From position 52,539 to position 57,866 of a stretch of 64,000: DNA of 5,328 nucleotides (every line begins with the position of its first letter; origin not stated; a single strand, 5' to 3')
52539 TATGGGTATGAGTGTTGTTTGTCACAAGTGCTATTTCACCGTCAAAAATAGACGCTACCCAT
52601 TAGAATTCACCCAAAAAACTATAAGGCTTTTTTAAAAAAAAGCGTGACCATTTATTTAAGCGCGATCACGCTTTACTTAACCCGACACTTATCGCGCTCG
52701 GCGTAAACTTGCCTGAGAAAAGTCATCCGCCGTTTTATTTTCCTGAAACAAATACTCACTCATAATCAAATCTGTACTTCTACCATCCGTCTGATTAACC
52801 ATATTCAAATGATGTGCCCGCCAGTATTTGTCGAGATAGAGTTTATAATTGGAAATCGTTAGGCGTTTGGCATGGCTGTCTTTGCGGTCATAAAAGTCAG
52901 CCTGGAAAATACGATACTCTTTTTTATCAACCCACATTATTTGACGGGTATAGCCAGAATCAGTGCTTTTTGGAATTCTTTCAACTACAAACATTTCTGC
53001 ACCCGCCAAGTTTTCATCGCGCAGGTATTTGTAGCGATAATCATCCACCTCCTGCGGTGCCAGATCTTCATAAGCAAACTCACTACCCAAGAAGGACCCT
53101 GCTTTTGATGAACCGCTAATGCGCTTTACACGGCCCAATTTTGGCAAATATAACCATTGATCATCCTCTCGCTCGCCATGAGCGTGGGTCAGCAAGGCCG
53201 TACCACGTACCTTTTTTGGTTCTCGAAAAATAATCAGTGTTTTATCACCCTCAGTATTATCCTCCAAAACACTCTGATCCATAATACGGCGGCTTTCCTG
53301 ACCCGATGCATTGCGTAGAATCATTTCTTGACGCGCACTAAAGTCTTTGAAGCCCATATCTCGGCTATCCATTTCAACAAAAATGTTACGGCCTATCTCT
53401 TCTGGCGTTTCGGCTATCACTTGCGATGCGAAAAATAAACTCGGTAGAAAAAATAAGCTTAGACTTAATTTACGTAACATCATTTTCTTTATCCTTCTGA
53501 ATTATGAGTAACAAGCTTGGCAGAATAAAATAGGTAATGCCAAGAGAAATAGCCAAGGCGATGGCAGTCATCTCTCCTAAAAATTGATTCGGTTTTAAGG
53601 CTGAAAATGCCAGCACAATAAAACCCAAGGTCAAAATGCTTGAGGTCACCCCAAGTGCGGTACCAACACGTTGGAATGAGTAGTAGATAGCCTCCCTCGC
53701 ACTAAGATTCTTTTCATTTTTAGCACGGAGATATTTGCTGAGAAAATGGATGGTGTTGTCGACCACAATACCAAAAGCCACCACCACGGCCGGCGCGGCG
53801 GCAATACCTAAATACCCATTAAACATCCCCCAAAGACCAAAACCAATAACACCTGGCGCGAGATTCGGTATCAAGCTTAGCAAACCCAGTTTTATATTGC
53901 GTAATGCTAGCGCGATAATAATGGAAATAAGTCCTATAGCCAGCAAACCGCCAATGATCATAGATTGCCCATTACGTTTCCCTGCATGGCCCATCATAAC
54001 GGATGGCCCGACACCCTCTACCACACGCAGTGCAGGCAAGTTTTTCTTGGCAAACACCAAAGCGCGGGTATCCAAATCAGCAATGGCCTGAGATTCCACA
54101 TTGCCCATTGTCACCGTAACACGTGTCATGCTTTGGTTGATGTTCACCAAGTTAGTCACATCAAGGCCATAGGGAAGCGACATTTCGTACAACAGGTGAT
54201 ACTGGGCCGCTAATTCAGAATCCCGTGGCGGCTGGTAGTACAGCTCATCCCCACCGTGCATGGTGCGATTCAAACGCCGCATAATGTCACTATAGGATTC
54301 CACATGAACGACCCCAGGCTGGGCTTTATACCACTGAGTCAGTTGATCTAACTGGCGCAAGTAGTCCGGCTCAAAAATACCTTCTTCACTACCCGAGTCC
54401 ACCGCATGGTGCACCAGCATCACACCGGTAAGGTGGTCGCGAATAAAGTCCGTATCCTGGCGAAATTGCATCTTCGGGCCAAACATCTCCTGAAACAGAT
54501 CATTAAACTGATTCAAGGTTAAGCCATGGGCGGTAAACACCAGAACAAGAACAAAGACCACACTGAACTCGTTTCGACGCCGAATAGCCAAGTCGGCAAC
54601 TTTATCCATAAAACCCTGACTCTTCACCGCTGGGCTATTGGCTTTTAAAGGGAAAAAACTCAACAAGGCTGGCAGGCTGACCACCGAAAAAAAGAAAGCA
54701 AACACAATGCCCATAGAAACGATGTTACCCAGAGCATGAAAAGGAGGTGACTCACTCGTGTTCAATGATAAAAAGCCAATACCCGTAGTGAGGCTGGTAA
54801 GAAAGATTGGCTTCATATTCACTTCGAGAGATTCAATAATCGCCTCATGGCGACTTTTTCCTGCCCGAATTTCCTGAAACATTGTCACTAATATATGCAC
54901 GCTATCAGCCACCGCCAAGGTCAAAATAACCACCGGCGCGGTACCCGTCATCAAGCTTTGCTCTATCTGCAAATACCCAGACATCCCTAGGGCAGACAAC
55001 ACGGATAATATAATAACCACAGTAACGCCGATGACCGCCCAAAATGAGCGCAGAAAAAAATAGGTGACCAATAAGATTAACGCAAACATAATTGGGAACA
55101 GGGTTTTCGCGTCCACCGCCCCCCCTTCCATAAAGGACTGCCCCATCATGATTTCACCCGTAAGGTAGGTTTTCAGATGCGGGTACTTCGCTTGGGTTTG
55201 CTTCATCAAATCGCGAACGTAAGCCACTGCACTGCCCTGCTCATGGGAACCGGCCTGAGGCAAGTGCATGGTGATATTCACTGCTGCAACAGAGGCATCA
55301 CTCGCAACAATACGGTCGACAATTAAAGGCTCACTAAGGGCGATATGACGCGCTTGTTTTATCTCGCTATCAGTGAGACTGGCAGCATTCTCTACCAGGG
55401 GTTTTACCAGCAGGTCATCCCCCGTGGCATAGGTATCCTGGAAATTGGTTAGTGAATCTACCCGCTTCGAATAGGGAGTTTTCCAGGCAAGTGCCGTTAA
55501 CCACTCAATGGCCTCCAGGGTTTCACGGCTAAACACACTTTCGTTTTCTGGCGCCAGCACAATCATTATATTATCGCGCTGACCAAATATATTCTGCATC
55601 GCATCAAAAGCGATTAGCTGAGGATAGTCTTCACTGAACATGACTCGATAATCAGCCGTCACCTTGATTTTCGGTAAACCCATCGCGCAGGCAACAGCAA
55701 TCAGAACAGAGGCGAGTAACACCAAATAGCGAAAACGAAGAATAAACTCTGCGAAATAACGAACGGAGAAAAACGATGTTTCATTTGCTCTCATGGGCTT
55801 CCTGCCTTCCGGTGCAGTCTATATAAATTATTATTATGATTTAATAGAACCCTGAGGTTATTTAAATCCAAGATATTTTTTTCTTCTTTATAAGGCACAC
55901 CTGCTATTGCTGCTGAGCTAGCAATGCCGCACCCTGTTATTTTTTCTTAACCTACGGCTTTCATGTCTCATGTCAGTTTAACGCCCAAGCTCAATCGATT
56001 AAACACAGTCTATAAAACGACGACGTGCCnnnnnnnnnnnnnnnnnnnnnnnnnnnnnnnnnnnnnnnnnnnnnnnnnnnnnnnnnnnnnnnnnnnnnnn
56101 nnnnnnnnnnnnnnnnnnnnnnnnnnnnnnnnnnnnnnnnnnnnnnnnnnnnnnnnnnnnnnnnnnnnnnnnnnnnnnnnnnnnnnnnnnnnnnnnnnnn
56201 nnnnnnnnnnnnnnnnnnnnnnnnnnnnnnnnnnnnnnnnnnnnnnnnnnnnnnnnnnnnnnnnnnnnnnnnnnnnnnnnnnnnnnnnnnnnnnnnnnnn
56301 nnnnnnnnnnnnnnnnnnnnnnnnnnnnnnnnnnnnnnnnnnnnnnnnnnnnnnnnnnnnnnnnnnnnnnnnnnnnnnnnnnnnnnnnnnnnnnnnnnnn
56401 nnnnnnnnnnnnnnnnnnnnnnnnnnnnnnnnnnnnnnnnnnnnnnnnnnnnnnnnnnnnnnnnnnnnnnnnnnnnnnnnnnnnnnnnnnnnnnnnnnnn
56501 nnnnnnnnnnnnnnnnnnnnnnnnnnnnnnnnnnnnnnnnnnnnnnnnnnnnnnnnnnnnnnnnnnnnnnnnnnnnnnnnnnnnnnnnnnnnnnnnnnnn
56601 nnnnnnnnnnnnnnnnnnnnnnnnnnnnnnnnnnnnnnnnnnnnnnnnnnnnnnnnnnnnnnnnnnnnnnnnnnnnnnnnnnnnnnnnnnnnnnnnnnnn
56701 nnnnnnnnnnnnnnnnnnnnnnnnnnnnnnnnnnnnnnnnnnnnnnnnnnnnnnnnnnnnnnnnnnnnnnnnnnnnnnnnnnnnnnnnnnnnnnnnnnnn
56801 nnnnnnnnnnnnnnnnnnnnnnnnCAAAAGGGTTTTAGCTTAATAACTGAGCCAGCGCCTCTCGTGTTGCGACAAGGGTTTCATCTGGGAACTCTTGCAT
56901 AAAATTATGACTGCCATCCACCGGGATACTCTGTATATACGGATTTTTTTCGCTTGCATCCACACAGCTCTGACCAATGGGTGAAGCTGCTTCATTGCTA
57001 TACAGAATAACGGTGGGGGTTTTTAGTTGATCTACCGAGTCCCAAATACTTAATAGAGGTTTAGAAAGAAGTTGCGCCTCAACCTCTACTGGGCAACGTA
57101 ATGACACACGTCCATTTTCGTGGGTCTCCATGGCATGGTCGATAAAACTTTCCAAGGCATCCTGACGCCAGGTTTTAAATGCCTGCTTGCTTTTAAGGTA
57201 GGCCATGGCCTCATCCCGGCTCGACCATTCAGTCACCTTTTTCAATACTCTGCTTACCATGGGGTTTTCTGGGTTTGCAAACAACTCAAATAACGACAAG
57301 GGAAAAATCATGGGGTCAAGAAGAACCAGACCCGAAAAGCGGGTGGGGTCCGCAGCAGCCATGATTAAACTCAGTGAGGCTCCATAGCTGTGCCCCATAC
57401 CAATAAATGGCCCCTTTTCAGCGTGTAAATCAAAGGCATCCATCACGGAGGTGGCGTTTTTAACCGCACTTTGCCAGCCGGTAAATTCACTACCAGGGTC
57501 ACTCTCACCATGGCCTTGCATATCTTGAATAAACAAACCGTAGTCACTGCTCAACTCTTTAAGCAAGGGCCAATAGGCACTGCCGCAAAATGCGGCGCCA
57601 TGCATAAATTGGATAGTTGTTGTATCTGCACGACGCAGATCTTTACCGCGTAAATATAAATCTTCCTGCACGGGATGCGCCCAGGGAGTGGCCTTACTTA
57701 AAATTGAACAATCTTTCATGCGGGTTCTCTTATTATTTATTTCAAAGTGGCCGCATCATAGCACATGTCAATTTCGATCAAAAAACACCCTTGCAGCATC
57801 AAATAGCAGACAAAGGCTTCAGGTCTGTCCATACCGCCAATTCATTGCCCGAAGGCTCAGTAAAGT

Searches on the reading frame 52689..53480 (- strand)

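Call 66: search_protein_families(library=pfam, proteins=[window:52689-53480:-], max_evalue=0.01)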
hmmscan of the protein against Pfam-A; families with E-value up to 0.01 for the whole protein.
window:52689-53480:- (263 aa): 2 families
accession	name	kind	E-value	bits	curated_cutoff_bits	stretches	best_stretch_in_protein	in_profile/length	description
PF17131.11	LolA_like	-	1.2e-59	201.5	30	1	78-261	2-184/184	Outer membrane lipoprotein-sorting protein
PF07044.18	DUF1329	-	4.8e-09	36.4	23.1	1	65-139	127-206/368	Protein of unknown function (DUF1329)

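Call 84: search_protein_families(library=ncbifam, proteins=[window:52689-53480:-], max_evalue=0.00001)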
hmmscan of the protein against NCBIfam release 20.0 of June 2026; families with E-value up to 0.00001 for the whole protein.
window:52689-53480:- (263 aa): 0 families

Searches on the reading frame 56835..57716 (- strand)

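Call 84: search_protein_families(library=ncbifam, proteins=[window:56835-57716:-], max_evalue=0.00001)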
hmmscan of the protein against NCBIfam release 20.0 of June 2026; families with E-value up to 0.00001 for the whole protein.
window:56835-57716:- (293 aa): 4 families
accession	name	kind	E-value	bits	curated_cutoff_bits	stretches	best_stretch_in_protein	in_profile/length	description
NF050089.1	i_nPHAscl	equivalog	2.1e-07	30.3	300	1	29-199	15-179/288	intracellular short-chain-length polyhydroxyalkanoate depolymerase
NF011457.0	PRK14875.1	equivalog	7.7e-07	28.4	307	1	29-135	129-231/372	acetoin dehydrogenase dihydrolipoyllysine-residue acetyltransferase subunit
NF002873.0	PRK03204.1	equivalog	1e-06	28.3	466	0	31-238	33-247/286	haloalkane dehalogenase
TIGR03056.1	bchO_mg_che_rel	equivalog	4.3e-06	25.9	172.55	1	26-158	22-148/278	alpha/beta fold hydrolase BchO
